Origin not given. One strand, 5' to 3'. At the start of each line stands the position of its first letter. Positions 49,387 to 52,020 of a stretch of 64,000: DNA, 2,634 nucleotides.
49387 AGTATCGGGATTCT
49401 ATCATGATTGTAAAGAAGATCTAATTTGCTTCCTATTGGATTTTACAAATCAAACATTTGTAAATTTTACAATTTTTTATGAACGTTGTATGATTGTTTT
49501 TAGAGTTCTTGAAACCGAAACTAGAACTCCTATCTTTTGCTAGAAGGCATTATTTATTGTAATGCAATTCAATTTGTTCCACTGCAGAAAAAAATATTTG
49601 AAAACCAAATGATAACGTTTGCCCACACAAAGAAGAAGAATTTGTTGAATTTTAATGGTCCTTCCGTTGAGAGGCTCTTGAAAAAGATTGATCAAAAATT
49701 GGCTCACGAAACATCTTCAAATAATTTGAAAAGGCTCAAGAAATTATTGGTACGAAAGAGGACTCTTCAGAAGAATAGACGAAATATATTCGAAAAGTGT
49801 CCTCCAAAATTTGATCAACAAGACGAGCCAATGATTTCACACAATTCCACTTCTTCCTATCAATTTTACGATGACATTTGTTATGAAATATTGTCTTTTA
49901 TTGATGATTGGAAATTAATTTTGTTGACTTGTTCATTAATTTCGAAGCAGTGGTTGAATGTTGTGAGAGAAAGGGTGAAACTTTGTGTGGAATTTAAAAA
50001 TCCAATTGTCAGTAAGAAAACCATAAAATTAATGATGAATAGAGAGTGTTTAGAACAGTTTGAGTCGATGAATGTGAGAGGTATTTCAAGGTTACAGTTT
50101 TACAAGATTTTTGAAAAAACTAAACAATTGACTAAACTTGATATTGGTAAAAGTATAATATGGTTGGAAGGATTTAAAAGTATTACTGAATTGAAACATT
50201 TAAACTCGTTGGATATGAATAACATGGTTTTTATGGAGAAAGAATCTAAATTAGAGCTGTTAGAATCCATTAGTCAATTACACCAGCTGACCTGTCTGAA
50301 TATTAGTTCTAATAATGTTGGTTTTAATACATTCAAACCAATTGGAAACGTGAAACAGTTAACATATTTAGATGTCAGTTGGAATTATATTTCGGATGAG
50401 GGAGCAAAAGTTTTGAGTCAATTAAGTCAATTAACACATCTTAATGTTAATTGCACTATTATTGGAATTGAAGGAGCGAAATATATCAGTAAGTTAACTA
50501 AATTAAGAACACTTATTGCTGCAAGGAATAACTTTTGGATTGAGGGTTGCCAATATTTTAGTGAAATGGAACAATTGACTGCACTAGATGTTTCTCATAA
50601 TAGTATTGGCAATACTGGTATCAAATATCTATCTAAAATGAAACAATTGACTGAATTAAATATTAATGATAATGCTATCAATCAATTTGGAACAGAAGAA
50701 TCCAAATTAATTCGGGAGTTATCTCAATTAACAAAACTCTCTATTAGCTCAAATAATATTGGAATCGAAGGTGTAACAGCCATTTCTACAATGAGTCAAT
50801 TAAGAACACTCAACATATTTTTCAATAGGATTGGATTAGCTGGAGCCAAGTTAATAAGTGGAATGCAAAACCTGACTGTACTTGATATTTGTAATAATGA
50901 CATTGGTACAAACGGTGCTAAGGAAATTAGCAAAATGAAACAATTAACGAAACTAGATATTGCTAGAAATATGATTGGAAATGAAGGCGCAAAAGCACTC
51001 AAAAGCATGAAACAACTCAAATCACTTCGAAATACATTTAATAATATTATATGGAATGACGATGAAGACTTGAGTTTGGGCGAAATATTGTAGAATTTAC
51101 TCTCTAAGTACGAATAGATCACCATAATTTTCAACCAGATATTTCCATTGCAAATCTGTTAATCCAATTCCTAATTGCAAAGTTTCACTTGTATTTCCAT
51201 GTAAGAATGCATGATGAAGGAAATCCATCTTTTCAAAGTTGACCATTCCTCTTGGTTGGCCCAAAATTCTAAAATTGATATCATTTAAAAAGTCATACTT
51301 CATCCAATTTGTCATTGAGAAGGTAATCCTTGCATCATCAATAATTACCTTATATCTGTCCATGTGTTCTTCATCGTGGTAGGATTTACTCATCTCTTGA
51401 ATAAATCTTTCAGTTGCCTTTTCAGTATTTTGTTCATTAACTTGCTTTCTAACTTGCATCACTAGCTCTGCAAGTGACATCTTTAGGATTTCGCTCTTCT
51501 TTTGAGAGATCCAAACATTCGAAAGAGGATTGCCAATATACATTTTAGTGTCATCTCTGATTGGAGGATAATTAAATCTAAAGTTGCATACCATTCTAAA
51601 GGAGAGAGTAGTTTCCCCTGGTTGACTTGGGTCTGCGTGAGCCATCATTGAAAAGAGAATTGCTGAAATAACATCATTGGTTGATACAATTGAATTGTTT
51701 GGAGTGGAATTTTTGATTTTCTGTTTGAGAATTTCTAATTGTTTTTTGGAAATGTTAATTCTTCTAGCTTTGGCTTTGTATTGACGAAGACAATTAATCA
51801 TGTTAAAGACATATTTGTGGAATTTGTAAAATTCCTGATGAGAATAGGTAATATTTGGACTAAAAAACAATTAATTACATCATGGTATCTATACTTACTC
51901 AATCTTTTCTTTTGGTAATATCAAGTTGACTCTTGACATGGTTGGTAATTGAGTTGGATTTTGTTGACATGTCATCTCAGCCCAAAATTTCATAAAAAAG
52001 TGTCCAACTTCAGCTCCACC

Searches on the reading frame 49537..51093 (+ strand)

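Call 7: search_protein_families(library=pfam, proteins=[window:49537-51093:+], max_evalue=0.001)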
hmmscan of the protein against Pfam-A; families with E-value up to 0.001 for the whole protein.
window:49537-51093:+ (518 aa): 7 families
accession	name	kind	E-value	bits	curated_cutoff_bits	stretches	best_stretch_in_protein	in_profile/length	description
PF13516.12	LRR_6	-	1.8e-29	99.8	23.4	0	275-294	5-24/24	Leucine Rich repeat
PF12799.13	LRR_4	-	1.6e-19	69.9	27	2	444-479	1-35/44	Leucine Rich repeats (2 copies)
PF13855.12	LRR_8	-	2.6e-18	66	27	3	421-480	2-61/61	Leucine rich repeat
PF23598.1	LRR_14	-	2.8e-15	56.4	40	2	265-428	39-197/353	Leucine-rich repeat region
PF00560.39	LRR_1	-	2.3e-13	47.9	20.6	0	445-466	1-22/23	Leucine Rich Repeat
PF25013.1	LRR_Zer-1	-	1.3e-10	41.9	27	0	191-312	3-123/137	Zer-1-like, Leucine-rich repeats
PF20919.3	DHU1_N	-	0.00051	19.8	26.7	0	408-456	132-180/370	DWD hypersensitive to UV-B 1, N-terminal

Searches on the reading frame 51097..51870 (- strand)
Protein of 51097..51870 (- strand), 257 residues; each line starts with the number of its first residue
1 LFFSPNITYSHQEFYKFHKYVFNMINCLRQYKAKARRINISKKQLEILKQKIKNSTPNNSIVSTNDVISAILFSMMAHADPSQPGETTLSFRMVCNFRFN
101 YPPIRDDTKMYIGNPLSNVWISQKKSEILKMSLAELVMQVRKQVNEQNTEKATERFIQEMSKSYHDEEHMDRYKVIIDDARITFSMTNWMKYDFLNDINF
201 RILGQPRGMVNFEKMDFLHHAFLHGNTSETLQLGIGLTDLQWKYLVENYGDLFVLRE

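Call 7: search_protein_families(library=pfam, proteins=[window:51097-51870:-], max_evalue=0.001)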
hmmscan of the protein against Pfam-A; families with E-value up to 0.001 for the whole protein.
window:51097-51870:- (257 aa): 1 family
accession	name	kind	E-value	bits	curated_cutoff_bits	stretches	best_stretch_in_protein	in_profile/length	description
PF02458.20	Transferase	-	4.8e-10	39.1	22.7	1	25-194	214-376/434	Transferase family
